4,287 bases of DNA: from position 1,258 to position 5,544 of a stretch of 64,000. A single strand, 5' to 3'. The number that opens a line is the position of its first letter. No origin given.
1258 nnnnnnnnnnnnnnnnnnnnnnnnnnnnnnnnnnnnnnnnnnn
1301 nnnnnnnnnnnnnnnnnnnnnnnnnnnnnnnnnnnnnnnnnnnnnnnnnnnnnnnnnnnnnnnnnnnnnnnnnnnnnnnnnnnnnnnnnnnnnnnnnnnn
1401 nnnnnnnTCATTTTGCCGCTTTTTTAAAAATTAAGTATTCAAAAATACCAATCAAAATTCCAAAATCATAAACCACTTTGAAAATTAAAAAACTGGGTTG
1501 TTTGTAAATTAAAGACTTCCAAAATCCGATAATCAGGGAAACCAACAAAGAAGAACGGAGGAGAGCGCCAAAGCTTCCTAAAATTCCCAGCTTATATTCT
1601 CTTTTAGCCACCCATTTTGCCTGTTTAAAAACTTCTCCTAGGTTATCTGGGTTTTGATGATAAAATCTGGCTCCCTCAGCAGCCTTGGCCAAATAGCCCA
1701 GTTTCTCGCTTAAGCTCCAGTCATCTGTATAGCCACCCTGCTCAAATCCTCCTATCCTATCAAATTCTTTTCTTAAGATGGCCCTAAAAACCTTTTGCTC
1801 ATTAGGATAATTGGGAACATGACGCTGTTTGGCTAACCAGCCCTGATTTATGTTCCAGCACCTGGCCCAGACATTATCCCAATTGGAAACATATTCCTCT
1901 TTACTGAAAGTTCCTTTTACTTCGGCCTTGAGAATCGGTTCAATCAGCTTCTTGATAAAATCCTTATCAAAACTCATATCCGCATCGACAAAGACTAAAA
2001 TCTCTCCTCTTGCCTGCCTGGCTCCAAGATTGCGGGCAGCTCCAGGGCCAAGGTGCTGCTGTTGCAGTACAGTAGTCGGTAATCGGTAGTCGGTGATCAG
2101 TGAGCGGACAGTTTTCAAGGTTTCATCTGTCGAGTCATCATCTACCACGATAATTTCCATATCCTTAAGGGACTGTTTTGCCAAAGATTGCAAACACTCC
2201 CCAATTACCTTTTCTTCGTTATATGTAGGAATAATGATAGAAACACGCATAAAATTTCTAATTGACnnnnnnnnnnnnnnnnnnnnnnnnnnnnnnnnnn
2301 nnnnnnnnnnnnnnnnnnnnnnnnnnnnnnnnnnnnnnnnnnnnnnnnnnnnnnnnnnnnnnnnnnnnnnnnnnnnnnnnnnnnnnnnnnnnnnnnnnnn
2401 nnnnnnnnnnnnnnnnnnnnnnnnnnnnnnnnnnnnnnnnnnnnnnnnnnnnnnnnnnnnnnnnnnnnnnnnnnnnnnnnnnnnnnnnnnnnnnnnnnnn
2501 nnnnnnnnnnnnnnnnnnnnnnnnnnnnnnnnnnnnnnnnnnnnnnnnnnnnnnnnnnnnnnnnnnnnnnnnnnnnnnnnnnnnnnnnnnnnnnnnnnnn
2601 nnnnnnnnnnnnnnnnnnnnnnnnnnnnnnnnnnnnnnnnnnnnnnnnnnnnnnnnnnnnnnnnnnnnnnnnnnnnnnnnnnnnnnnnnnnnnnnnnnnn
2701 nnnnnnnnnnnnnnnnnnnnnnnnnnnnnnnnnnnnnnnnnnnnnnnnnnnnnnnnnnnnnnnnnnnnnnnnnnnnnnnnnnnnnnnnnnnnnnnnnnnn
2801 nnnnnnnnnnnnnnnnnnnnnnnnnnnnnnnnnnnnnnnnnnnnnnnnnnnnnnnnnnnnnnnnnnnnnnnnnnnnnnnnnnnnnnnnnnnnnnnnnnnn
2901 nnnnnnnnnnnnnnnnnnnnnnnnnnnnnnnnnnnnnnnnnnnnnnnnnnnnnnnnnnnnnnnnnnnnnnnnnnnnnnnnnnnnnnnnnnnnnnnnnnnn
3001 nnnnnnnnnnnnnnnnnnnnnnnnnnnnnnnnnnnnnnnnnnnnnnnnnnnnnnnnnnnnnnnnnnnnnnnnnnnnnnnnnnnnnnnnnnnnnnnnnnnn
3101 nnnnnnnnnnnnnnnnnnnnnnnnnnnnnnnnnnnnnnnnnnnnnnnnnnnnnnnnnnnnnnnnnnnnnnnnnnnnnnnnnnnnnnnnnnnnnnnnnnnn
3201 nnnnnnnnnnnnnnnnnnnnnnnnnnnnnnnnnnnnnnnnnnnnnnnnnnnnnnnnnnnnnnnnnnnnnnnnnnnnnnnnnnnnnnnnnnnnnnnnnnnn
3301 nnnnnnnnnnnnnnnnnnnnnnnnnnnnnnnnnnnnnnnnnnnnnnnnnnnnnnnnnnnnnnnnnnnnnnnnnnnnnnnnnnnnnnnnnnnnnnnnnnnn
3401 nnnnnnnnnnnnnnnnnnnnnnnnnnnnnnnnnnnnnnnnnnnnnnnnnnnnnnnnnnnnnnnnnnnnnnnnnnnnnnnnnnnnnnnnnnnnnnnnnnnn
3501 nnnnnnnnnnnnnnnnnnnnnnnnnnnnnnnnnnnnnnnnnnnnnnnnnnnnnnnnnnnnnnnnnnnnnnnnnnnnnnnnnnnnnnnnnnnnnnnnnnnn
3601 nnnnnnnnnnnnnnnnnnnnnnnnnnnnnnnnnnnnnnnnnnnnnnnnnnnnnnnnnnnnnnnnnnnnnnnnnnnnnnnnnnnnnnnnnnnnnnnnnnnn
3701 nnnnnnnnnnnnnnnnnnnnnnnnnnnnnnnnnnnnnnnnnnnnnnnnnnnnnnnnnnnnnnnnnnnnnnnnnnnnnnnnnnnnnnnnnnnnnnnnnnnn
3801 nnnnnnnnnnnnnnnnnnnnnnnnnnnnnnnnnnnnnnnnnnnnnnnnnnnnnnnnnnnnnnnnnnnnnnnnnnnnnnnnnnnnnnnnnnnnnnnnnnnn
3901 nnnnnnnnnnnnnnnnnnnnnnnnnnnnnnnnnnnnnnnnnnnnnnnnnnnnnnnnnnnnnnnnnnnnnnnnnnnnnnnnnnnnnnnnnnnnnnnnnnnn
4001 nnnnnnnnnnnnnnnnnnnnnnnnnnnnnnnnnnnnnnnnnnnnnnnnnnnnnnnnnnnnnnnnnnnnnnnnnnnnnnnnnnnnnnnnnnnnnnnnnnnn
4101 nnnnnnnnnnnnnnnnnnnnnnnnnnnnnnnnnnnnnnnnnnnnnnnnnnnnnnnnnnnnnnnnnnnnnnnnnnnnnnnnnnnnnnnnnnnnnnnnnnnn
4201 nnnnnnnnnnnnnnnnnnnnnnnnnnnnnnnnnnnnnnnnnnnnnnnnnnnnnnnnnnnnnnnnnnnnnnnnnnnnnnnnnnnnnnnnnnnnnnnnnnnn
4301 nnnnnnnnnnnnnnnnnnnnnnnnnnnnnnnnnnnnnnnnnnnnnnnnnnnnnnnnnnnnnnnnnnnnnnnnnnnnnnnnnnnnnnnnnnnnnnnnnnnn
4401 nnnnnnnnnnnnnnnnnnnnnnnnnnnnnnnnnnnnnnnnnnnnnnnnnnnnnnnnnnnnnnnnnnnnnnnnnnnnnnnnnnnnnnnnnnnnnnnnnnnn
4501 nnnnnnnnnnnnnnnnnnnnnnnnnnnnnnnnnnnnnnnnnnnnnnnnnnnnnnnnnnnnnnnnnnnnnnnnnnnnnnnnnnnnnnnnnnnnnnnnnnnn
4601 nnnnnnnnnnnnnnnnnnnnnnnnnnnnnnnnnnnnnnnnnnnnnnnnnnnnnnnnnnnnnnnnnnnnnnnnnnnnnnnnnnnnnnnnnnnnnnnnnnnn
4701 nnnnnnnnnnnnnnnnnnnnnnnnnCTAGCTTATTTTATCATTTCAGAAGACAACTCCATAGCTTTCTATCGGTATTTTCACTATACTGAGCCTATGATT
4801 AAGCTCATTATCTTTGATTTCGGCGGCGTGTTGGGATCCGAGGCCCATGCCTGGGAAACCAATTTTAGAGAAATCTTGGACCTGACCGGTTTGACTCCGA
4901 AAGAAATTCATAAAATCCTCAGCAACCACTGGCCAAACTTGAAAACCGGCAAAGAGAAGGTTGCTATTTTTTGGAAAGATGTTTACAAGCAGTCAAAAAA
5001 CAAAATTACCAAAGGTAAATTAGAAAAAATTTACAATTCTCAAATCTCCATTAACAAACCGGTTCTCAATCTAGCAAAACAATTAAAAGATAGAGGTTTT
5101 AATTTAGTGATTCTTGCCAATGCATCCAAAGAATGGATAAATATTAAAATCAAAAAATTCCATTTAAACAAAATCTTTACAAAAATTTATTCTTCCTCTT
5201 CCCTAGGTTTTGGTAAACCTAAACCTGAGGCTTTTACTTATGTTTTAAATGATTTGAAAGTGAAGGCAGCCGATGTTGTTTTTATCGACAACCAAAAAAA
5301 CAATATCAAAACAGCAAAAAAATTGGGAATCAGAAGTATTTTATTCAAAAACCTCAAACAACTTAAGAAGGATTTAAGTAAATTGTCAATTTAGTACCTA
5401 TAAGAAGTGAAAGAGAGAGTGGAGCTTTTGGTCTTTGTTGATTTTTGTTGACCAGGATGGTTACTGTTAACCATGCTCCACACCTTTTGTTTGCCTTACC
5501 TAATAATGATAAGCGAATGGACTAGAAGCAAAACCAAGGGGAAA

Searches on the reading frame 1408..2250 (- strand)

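Call 13: search_protein_families(library=pfam, proteins=[window:1408-2250:-], max_evalue=0.001)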
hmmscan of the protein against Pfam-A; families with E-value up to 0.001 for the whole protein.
window:1408-2250:- (280 aa): 5 families
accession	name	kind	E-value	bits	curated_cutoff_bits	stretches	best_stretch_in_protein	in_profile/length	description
PF00535.33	Glycos_transf_2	-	2.2e-34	119.2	23.3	1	4-133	1-130/168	Glycosyl transferase family 2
PF13641.12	Glyco_tranf_2_3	-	9.3e-17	62.2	27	1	2-209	2-222/230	Glycosyltransferase like family 2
PF10111.15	Glyco_tranf_2_2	-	1.1e-14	55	27.3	1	4-104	1-104/276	Glycosyltransferase like family 2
PF13704.12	Glyco_tranf_2_4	-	0.0001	23.1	27.5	1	11-91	2-81/98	Glycosyl transferase family 2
PF12804.13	NTP_transf_3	-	0.00039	21.1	27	0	10-107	21-112/160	MobA-like NTP transferase domain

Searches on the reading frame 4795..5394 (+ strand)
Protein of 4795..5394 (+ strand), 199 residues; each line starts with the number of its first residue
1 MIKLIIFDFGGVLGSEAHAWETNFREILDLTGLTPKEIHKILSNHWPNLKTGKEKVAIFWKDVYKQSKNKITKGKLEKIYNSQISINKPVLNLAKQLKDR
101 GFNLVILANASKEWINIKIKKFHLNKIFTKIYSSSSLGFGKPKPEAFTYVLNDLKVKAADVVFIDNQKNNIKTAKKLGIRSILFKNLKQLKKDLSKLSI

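Call 13: search_protein_families(library=pfam, proteins=[window:4795-5394:+], max_evalue=0.001)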
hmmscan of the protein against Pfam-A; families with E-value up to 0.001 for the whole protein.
window:4795-5394:+ (199 aa): 4 families
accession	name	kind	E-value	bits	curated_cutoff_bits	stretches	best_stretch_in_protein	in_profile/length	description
PF13419.12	HAD_2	-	4.4e-20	73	23.8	1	5-183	1-177/178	Haloacid dehalogenase-like hydrolase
PF00702.32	Hydrolase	-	1.3e-18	68.5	26.4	1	2-178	1-191/191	haloacid dehalogenase-like hydrolase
PF13242.12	Hydrolase_like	-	3.3e-05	24.2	22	1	139-194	2-58/75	HAD-hyrolase-like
PF12689.13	Acid_PPase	-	0.00015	22.2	27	1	75-186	35-152/169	Acid Phosphatase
